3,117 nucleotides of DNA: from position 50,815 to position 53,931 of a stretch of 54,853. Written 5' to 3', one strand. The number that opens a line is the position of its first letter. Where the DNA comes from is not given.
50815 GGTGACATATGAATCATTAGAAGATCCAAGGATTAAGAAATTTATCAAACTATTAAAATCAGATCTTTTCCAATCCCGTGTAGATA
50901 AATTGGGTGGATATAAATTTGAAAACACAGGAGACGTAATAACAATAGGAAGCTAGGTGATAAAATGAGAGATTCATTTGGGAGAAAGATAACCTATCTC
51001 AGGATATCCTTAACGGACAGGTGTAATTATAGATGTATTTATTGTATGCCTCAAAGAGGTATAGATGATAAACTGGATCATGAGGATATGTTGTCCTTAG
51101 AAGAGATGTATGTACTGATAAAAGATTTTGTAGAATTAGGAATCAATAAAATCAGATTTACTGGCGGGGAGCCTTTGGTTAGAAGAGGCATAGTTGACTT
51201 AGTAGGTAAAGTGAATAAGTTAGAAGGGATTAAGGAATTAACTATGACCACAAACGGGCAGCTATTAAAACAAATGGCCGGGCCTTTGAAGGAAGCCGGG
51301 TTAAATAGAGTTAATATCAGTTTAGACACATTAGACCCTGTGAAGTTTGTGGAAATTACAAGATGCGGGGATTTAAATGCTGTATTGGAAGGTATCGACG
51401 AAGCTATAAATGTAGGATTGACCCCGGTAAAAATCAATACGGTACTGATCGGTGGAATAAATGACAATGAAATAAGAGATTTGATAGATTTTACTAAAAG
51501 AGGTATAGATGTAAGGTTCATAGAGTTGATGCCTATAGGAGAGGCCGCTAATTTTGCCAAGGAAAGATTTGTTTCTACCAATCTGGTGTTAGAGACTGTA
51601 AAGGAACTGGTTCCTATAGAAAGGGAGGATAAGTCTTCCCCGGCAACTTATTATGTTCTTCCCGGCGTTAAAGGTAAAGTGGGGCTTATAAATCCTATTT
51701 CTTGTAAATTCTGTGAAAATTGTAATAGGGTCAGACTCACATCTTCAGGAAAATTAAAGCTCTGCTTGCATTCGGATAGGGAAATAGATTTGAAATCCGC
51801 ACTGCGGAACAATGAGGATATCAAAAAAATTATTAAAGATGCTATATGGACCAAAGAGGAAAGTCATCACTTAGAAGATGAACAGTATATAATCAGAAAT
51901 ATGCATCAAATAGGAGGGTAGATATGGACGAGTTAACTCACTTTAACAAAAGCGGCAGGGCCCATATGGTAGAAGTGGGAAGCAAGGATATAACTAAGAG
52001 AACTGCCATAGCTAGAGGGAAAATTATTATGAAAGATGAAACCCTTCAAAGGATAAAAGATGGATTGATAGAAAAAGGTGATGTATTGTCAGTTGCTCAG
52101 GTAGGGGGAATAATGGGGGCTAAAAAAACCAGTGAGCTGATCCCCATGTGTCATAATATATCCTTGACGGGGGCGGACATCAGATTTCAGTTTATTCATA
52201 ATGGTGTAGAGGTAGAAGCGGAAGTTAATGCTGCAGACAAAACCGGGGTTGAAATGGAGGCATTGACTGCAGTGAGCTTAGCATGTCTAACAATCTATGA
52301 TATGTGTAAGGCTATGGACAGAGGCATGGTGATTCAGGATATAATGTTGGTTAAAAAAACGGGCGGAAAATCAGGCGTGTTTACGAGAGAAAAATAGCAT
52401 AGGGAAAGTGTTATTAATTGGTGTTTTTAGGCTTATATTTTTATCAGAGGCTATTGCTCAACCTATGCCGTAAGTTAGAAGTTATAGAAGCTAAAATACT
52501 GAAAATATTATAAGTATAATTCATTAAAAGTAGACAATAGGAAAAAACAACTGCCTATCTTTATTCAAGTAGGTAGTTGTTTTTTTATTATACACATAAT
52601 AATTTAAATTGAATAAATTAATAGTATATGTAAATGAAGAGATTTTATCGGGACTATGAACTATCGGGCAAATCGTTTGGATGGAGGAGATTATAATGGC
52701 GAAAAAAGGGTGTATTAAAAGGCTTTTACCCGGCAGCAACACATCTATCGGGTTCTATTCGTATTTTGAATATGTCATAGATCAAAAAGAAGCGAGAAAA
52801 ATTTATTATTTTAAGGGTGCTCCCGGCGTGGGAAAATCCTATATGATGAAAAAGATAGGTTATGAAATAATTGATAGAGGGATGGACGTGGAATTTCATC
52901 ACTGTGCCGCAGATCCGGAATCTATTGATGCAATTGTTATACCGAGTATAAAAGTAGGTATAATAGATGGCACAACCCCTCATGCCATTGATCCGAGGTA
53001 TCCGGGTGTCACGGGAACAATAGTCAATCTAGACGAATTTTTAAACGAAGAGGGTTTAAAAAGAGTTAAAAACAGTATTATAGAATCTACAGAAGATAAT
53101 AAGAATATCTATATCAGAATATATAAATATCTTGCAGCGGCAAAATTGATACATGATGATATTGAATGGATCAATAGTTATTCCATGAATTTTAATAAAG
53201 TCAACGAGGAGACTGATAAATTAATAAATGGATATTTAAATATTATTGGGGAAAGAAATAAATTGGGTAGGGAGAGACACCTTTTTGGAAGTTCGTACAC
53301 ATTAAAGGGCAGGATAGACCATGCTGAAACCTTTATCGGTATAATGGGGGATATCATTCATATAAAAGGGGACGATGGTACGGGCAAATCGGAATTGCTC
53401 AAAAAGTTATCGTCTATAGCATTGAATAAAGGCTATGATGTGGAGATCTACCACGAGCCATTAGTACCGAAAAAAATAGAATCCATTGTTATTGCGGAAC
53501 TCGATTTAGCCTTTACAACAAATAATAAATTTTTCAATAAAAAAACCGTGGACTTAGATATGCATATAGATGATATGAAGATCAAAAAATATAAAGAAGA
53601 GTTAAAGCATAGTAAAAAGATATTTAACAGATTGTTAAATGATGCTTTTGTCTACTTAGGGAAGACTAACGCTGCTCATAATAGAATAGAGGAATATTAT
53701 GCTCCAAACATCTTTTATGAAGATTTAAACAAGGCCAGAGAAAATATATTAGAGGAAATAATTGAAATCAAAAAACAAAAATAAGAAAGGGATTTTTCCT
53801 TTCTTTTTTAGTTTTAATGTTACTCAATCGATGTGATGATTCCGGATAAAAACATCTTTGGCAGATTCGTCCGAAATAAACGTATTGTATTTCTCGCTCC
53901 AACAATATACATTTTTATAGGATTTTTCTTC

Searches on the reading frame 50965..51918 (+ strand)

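Call 41: search_protein_families(library=pfam, proteins=[window:50965-51918:+], max_evalue=0.00001)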
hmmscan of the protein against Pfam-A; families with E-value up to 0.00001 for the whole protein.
window:50965-51918:+ (318 aa): 3 families
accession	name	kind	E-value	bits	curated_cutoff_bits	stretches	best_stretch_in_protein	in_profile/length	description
PF06463.18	Mob_synth_C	-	1.3e-37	129.1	37.4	1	181-302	1-127/128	Molybdenum Cofactor Synthesis C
PF04055.27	Radical_SAM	-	8.1e-34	117.6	29.5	1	14-176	1-165/166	Radical SAM superfamily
PF13353.11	Fer4_12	-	4.9e-07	30.6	22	1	18-121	13-114/137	4Fe-4S single cluster domain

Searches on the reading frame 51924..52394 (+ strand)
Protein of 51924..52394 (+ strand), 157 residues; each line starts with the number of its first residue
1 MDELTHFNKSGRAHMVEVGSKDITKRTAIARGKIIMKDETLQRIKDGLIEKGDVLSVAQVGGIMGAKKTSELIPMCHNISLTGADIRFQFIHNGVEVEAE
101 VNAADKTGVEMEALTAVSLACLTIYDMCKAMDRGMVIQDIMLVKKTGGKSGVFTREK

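Call 41: search_protein_families(library=pfam, proteins=[window:51924-52394:+], max_evalue=0.00001)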
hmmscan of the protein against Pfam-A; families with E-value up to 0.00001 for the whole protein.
window:51924-52394:+ (157 aa): 1 family
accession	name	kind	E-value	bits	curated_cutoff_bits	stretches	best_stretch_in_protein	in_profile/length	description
PF01967.27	MoaC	-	3.6e-55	186.1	27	1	15-148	1-136/136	MoaC family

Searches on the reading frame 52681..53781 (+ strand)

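Call 41: search_protein_families(library=pfam, proteins=[window:52681-53781:+], max_evalue=0.00001)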
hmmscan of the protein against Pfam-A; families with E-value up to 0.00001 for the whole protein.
window:52681-53781:+ (367 aa): 1 family
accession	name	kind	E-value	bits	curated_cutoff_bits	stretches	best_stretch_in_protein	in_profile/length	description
PF20720.3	nSTAND3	-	1.9e-06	28.1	27.2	0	32-89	10-64/155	Novel STAND NTPase 3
